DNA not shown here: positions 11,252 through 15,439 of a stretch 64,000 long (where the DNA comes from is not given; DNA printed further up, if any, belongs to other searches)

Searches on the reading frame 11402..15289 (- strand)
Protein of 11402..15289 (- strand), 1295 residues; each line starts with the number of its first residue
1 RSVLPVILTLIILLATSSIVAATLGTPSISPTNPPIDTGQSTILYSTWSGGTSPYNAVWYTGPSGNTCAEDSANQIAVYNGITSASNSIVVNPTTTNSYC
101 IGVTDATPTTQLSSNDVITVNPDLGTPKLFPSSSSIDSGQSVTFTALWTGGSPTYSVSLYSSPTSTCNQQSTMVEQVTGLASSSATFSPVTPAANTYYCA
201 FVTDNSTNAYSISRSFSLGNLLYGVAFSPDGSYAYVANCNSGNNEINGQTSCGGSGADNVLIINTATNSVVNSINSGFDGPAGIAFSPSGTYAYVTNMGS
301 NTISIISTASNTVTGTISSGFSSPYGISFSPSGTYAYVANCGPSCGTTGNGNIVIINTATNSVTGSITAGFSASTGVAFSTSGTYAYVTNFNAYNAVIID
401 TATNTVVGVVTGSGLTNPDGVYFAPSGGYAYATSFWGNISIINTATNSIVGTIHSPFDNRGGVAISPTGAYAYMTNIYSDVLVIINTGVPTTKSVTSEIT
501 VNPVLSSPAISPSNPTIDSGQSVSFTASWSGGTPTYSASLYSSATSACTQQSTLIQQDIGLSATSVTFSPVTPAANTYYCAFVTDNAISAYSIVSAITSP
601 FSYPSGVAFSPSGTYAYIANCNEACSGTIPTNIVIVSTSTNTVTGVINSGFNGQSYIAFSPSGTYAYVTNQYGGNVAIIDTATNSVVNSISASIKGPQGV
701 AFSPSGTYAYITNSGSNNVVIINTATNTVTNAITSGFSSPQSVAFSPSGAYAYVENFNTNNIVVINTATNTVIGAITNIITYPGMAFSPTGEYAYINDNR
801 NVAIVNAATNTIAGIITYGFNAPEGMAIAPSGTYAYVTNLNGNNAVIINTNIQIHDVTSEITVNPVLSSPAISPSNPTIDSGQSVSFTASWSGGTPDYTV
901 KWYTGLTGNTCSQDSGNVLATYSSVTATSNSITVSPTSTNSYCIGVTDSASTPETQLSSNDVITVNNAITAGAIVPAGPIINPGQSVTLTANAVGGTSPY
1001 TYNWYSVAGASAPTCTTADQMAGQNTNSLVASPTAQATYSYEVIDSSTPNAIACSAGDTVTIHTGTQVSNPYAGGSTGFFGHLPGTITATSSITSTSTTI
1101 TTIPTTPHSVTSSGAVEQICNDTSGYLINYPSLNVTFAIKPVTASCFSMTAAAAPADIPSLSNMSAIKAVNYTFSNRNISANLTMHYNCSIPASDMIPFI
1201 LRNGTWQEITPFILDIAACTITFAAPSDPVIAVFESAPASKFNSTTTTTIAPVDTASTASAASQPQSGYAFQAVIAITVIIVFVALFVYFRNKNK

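Call 69: search_protein_families(library=pfam, proteins=[window:11402-15289:-], max_evalue=0.00001)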
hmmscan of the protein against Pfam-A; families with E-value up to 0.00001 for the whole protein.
window:11402-15289:- (1295 aa): 5 families
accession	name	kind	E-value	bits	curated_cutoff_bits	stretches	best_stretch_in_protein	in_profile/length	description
PF10282.15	Lactonase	-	2e-13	50.7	21.7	0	656-771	195-324/344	Lactonase, 7-bladed beta-propeller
PF02239.22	Cytochrom_D1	-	6.8e-11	41.8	25.5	0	668-773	9-112/368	Cytochrome D1 heme domain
PF23414.1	Beta-prop_EML_2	-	4.3e-09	36.6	90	0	626-708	15-95/266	Echinoderm microtubule-associated protein second beta-propeller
PF13927.12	Ig_3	-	1.7e-08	35.3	30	0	978-1034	10-65/78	Immunoglobulin domain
PF01731.26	Arylesterase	-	3.7e-06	27.5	21.3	0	271-307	46-82/86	Arylesterase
